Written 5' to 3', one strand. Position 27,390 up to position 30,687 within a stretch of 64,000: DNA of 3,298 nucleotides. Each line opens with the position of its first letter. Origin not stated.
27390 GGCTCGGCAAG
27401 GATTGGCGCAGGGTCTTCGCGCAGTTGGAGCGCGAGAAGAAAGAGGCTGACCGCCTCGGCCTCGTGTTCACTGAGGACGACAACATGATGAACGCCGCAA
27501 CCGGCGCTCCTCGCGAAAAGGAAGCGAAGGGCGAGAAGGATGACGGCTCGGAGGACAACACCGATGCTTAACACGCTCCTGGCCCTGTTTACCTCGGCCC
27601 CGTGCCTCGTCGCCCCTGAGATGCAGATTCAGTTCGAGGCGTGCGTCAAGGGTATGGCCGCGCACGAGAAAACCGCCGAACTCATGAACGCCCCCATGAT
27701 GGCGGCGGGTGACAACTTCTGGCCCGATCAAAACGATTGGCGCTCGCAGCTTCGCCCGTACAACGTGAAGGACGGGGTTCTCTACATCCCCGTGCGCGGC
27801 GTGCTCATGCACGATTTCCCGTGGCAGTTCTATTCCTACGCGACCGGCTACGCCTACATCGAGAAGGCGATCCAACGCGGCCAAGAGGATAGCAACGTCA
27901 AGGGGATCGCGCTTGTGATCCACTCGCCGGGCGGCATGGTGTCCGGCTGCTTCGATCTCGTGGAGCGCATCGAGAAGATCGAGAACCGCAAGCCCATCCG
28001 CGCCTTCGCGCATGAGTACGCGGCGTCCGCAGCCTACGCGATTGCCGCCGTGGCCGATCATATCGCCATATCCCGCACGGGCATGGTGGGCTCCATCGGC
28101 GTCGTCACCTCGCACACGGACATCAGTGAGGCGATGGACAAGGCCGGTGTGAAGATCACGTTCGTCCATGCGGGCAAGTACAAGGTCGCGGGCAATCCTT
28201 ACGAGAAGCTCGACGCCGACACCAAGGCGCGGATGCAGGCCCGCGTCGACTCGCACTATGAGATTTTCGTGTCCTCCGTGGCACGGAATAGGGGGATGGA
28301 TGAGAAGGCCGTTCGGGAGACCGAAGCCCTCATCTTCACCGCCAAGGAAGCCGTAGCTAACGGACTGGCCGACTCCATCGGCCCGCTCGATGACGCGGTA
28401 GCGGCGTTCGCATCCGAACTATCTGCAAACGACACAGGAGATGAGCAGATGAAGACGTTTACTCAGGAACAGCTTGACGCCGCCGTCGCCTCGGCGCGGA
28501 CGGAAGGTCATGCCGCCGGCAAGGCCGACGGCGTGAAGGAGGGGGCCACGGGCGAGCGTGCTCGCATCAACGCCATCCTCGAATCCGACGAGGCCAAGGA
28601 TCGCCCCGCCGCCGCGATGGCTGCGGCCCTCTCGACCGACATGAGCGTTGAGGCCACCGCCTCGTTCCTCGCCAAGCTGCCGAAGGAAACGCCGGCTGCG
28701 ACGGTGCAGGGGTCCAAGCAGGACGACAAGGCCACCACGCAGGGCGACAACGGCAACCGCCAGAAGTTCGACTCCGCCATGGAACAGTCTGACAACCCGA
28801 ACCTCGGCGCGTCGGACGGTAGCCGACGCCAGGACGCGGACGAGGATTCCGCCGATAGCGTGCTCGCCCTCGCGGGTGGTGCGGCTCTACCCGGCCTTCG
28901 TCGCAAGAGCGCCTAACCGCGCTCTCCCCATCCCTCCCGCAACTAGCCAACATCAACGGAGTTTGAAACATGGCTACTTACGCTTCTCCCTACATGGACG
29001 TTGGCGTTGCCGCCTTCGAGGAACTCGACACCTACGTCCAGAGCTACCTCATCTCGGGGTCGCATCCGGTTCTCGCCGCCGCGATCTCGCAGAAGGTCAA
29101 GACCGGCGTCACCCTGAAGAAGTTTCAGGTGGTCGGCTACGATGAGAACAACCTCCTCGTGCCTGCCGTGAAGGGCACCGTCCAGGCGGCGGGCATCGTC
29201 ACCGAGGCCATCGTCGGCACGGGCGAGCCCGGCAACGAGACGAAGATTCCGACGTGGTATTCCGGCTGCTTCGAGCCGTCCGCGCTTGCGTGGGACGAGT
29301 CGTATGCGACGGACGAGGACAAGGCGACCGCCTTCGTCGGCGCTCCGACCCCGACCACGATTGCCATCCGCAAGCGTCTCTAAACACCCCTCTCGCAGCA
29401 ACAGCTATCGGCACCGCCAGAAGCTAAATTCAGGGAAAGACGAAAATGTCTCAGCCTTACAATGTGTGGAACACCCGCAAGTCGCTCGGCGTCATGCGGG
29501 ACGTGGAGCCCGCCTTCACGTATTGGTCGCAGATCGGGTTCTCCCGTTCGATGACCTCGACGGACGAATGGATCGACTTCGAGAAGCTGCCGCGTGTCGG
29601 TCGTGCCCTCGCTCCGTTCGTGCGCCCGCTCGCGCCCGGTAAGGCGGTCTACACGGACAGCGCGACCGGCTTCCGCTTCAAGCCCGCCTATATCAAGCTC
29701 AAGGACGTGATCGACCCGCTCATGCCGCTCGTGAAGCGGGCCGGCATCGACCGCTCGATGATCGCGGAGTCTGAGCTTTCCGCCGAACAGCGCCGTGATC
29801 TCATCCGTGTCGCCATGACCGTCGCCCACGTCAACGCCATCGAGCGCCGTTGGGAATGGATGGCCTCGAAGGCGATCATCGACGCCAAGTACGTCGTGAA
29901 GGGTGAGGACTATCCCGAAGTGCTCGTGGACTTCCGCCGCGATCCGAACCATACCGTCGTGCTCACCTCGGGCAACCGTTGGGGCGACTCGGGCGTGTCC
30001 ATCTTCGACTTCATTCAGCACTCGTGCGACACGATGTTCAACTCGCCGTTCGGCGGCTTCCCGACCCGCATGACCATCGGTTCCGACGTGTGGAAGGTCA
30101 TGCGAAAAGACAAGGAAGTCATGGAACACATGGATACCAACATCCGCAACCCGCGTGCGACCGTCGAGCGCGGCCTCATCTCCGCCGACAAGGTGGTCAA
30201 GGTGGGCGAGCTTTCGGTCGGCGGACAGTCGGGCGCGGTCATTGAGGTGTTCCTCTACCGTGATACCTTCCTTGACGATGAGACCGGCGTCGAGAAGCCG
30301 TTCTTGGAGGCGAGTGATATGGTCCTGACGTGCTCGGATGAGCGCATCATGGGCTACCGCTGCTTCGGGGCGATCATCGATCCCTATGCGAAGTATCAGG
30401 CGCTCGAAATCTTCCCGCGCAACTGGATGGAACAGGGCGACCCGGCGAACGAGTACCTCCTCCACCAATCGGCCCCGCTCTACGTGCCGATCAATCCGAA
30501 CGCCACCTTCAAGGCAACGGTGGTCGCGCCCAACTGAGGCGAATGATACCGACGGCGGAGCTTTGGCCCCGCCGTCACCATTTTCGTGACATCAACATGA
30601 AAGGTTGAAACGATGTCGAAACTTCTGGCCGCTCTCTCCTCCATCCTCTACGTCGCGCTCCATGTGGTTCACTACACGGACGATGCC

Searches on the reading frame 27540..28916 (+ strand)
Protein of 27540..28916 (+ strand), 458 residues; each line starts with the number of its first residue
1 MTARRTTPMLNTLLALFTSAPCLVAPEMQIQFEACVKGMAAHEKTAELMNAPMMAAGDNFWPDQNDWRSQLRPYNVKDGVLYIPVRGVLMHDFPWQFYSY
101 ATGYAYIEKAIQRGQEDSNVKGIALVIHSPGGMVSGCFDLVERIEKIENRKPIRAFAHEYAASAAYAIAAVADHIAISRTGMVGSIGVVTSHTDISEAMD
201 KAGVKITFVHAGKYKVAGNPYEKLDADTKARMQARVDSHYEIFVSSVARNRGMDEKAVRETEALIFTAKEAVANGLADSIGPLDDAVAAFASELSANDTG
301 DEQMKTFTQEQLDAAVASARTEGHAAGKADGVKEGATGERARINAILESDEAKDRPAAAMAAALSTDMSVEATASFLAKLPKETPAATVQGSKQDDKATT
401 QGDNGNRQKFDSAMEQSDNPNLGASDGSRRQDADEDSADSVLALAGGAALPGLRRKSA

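Call 18: search_protein_families(library=phrogs, proteins=[window:27540-28916:+], max_evalue=0.00001)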
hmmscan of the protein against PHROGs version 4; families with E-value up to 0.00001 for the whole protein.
window:27540-28916:+ (458 aa): 6 families
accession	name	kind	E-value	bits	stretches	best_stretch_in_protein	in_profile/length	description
phrog_53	-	head and packaging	7.8e-110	369.7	1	10-445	8-458/583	head maturation protease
phrog_33023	-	unknown function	6.3e-31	108.7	1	85-357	73-347/507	-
phrog_4759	-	unknown function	1.2e-21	78.4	1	51-203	54-206/209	-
phrog_17040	-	head and packaging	3.8e-11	44.8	1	330-442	10-111/129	head maturation protease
phrog_16406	-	unknown function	4.1e-08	33.4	1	223-386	384-562/601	-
phrog_24209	-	unknown function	7.6e-08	33.2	1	102-145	2-45/49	-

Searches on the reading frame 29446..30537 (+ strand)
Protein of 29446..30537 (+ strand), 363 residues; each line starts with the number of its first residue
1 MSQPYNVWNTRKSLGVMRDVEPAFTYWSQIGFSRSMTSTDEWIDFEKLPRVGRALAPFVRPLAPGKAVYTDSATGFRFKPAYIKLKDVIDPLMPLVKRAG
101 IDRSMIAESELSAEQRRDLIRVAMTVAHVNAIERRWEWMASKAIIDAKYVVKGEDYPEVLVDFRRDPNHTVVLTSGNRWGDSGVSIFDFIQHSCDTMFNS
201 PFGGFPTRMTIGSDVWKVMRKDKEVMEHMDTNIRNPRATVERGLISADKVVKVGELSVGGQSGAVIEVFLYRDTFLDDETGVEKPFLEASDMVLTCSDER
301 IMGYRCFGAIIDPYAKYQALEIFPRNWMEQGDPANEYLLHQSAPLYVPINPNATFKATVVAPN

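Call 18: search_protein_families(library=phrogs, proteins=[window:29446-30537:+], max_evalue=0.00001)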
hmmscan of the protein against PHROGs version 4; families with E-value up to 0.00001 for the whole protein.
window:29446-30537:+ (363 aa): 4 families
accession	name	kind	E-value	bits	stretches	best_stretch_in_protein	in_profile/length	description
phrog_29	-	head and packaging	1.8e-66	226.1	1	6-362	27-361/439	major head protein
phrog_6020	-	head and packaging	1.3e-27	97.4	1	40-359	36-340/473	major head protein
phrog_2353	-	head and packaging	1e-18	68.3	1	26-331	22-313/481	major head protein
phrog_6281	-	unknown function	9.2e-13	49.3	1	29-191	25-182/209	-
